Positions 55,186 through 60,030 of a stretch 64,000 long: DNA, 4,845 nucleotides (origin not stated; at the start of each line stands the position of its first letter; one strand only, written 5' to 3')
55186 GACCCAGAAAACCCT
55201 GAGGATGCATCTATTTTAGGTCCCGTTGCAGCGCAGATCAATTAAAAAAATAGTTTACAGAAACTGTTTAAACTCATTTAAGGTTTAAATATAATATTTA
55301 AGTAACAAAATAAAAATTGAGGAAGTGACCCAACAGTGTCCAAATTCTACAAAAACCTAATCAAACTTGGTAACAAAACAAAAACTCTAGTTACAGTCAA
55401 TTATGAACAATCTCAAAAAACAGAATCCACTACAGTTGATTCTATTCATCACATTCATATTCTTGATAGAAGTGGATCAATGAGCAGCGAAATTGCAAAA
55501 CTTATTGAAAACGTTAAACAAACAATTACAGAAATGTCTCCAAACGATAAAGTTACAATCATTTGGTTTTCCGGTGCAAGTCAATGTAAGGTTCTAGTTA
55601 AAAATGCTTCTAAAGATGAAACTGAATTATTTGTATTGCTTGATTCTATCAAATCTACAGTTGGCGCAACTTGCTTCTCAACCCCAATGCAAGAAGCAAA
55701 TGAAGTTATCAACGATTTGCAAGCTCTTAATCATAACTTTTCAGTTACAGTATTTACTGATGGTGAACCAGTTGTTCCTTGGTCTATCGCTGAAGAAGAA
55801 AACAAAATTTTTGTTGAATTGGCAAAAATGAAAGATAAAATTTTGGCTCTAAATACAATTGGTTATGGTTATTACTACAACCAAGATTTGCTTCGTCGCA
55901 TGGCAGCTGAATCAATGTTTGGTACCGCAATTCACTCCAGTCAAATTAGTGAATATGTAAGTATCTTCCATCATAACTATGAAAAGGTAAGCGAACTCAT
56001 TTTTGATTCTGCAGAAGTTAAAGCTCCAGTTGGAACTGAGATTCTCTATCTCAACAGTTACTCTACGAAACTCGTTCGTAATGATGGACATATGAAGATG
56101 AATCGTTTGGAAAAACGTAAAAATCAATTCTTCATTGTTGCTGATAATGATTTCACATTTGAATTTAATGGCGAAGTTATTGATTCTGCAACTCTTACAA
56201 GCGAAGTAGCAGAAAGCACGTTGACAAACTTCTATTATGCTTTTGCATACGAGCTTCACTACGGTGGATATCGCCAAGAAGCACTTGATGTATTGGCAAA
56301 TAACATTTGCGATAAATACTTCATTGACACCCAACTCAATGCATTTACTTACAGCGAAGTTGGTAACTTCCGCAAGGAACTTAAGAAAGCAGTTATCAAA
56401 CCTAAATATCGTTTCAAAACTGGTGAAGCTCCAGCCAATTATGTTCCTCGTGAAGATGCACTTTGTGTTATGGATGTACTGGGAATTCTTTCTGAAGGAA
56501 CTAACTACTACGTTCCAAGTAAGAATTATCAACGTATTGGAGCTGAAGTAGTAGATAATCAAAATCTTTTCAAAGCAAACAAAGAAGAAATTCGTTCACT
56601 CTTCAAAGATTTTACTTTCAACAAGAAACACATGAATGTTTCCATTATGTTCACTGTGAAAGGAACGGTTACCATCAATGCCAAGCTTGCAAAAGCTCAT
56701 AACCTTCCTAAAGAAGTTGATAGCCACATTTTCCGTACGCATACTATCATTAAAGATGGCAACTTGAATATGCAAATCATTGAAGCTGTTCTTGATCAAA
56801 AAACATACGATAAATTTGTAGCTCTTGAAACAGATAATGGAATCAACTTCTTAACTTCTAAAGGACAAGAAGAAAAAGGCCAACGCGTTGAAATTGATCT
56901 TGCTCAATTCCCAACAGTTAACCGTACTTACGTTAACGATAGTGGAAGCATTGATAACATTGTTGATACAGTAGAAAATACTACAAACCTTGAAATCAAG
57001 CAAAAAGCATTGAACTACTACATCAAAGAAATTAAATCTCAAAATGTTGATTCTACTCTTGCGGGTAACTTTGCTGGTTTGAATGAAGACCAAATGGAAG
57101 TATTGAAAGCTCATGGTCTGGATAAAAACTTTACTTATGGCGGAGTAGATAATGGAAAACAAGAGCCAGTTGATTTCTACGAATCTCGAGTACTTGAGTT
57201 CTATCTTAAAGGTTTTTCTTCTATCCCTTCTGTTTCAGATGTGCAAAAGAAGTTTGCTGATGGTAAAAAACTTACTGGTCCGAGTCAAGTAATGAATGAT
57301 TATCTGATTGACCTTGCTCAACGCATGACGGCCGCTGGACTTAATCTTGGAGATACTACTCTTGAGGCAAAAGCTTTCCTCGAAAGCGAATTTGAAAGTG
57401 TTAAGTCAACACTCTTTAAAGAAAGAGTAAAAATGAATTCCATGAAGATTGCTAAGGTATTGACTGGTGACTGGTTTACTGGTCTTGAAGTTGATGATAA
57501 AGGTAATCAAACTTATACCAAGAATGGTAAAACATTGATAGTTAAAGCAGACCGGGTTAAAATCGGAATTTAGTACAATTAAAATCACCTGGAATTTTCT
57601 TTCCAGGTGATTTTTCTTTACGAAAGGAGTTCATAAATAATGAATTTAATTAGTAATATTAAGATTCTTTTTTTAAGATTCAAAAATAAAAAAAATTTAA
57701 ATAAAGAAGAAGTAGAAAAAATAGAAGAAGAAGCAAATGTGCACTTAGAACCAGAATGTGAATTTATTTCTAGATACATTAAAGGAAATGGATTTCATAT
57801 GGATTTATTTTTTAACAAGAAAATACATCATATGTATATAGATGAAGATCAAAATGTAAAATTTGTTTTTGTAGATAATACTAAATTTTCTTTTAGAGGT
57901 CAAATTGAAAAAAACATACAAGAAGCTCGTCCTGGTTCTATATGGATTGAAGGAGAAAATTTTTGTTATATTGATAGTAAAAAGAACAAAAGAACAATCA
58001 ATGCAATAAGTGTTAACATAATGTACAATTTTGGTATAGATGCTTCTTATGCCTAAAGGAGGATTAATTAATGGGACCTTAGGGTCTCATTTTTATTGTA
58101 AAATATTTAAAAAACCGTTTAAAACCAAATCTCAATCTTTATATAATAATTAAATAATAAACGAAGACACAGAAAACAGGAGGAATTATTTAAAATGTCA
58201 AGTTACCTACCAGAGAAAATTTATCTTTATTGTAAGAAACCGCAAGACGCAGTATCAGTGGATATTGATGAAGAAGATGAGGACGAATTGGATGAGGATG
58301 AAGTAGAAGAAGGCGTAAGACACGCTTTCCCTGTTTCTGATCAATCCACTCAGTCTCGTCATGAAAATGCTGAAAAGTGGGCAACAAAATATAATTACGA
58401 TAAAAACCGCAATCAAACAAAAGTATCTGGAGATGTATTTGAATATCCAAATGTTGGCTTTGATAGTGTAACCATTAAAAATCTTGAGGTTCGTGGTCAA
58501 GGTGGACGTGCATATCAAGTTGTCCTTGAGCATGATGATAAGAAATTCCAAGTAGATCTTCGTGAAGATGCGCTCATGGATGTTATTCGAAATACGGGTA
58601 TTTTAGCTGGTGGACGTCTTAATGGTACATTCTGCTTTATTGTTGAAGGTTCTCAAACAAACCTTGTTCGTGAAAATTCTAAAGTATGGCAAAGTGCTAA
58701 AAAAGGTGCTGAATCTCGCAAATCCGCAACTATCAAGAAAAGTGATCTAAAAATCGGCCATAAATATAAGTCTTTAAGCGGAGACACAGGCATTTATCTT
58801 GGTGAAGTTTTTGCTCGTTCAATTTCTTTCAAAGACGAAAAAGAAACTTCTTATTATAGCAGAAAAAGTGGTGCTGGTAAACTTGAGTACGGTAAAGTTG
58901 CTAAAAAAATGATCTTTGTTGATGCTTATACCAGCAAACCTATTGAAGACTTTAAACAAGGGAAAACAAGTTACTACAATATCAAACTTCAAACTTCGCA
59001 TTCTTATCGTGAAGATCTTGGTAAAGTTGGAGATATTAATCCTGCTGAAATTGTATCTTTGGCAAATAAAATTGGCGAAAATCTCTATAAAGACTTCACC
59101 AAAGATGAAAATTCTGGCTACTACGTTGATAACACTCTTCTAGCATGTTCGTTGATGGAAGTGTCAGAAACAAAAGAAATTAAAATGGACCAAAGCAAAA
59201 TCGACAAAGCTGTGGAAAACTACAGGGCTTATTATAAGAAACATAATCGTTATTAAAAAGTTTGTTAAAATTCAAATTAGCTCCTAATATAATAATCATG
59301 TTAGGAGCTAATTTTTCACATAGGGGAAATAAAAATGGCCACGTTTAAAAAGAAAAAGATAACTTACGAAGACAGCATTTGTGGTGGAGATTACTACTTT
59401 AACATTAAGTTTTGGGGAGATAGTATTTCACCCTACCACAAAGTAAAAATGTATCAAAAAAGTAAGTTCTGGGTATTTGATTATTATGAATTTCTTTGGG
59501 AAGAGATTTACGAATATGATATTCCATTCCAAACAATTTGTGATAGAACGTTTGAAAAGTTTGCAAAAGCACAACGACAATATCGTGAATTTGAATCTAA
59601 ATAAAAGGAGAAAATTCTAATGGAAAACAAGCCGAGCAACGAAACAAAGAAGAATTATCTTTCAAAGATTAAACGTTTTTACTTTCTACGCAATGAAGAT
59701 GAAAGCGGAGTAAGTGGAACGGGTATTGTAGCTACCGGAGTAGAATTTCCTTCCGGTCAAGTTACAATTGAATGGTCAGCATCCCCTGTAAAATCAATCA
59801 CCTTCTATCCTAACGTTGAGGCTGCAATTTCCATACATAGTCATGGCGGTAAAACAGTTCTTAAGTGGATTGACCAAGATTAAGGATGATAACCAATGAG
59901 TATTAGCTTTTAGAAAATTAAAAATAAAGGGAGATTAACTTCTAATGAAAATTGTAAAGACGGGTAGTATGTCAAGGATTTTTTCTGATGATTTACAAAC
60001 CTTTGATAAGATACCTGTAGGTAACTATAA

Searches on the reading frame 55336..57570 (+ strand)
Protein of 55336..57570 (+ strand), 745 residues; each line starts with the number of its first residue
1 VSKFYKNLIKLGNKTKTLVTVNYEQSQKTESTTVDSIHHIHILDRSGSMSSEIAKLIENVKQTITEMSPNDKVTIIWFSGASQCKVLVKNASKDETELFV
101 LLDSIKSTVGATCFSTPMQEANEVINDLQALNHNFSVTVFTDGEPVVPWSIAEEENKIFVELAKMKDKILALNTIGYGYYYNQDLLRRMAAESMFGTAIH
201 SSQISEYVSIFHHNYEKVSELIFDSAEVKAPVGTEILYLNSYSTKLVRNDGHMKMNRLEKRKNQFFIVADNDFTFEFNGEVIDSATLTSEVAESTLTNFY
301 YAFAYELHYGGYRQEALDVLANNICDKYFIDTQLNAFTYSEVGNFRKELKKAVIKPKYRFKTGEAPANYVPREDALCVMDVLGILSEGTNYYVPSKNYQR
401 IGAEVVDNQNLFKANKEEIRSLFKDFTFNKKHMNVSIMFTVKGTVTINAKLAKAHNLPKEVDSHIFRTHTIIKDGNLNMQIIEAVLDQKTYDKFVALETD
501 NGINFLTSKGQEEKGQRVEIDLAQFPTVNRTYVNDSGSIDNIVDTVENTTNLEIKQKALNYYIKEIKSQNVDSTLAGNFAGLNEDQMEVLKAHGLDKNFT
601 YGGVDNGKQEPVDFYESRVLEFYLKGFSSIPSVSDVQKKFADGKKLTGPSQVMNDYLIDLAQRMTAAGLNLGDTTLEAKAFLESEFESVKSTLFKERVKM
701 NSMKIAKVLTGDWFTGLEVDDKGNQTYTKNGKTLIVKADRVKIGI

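Call 10: search_protein_families(library=phrogs, proteins=[window:55336-57570:+], max_evalue=0.001)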
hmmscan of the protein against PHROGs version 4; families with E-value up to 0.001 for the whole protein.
window:55336-57570:+ (745 aa): 1 family
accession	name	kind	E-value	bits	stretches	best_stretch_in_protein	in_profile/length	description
phrog_2426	-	unknown function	2.4e-151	506.7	2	26-408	7-372/736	-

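Call 28: search_dna_similar(query=window:55336-57570:+, collection=phages, mode=protein, max_rows=25)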
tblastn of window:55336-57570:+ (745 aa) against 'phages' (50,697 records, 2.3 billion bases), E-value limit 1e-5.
Records with a match: 503; places in all: 504; records where one place covers at least 80% of the query: 408.
Best place of each record, by identity: <60% 503.
By first word of the organism name: Klebsiella 158; Salmonella 157; Escherichia 38; Rhizobium 29; Enterobacter 23; Dickeya 19; Cronobacter 14; Citrobacter 11; Serratia 10; Bacillus 8; and 18 more.
By host as written in the record: Klebsiella pneumoniae 73; - 48; Salmonella enterica 26; Salmonella enterica subsp. enterica serovar Enteritidis PT1 21; Salmonella enterica subsp. enterica serovar Typhimurium 14; Escherichia coli O157:H7 11; Dickeya solani 11; Escherichia coli 10; and 155 more.
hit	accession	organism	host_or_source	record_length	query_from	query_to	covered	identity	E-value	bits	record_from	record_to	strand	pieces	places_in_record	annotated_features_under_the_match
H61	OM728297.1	Bacillus phage vB_BsuM-Goe21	Bacillus subtilis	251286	1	743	100%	43.2%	0e+0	593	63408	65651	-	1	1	hypothetical protein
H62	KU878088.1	Bacillus phage AR9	Bacillus subtilis subsp. subtilis 168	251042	1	743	100%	43.1%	0e+0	590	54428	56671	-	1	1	von Willebrand factor type A domain containing protein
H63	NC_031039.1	Bacillus phage AR9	Bacillus subtilis subsp. subtilis 168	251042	1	743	100%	43.1%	0e+0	590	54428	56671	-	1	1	von Willebrand factor type A domain containing protein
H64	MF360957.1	Bacillus phage PBS1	Bacillus subtilis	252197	1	743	100%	43.0%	0e+0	590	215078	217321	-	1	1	259: hypothetical protein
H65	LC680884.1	Bacillus phage PBS1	Bacillus subtilis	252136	1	743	100%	43.0%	0e+0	590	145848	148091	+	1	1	hypothetical protein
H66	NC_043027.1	Bacillus phage PBS1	Bacillus subtilis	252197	1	743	100%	43.0%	0e+0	590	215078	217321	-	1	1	259: hypothetical protein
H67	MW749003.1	Bacillus phage vB_BspM_Internexus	Bacillus sp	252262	1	743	100%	43.0%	0e+0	588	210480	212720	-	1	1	putative von Willebrand factor type A domain containing protein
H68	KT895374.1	Bacillus phage vB_BpuM-BpSp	Bacillus pumilus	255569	4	743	99%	38.4%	4e-144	473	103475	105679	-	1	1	hypothetical protein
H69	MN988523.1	Rhizobium phage RHph_TM2_3B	Rhizobium phaseoli T2_3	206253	9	740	98%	36.7%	5e-141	464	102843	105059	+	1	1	Von Willebrand factor type A domain-containing protein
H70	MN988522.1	Rhizobium phage RHph_TM40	Rhizobium leg. CIAT894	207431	9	740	98%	36.7%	5e-141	464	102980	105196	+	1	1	Von Willebrand factor type A domain-containing protein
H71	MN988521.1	Rhizobium phage RHph_TM30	Rhizobium sp. N941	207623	9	740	98%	36.7%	5e-141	464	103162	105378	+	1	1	Von Willebrand factor type A domain-containing protein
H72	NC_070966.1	Rhizobium phage RHph_TM30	Rhizobium sp. N941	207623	9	740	98%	36.7%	5e-141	464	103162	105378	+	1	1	Von Willebrand factor type A domain-containing protein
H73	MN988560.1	Rhizobium phage RHph_TM21B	R. phaseoli INC 1-2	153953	38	740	94%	37.4%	2e-141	465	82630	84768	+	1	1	Von Willebrand factor type A domain-containing protein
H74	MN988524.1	Rhizobium phage RHph_TM3_3_6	Rhizobium phaseoli T3_6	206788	38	740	94%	37.4%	2e-141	465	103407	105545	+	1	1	Von Willebrand factor type A domain-containing protein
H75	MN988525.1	Rhizobium phage RHph_Y65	Rhizobium phaseoli INC1-2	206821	38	740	94%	37.4%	3e-141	464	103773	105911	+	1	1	Von Willebrand factor type A domain-containing protein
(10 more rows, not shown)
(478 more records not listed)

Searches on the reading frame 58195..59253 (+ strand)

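Call 10: search_protein_families(library=phrogs, proteins=[window:58195-59253:+], max_evalue=0.001)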
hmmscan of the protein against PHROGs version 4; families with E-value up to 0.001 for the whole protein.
window:58195-59253:+ (353 aa): 3 families
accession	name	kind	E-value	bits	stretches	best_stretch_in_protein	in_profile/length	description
phrog_12487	-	unknown function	1.9e-28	100.5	1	88-230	57-206/395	-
phrog_2475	-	unknown function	5.1e-28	99.6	1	84-346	51-334/383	-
phrog_30990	-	unknown function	2.8e-06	27.9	1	63-204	58-195/282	-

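Call 30: search_protein_families(library=pfam, proteins=[window:58195-59253:+], max_evalue=0.01)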
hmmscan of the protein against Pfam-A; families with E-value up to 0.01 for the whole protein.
window:58195-59253:+ (353 aa): 0 families

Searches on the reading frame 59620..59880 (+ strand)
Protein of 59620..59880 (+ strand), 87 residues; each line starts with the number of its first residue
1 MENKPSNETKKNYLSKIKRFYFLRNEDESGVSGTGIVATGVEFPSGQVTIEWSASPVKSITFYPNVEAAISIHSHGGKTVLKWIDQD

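Call 30: search_protein_families(library=pfam, proteins=[window:59620-59880:+], max_evalue=0.01)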
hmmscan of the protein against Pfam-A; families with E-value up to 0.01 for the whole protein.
window:59620-59880:+ (87 aa): 0 families

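Call 42: search_protein_families(library=phrogs, proteins=[window:59620-59880:+], max_evalue=0.001)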
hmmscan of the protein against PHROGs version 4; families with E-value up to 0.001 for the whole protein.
window:59620-59880:+ (87 aa): 1 family
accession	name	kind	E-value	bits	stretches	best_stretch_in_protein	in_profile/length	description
phrog_7499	-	unknown function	1.8e-27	96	1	8-86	8-86/91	-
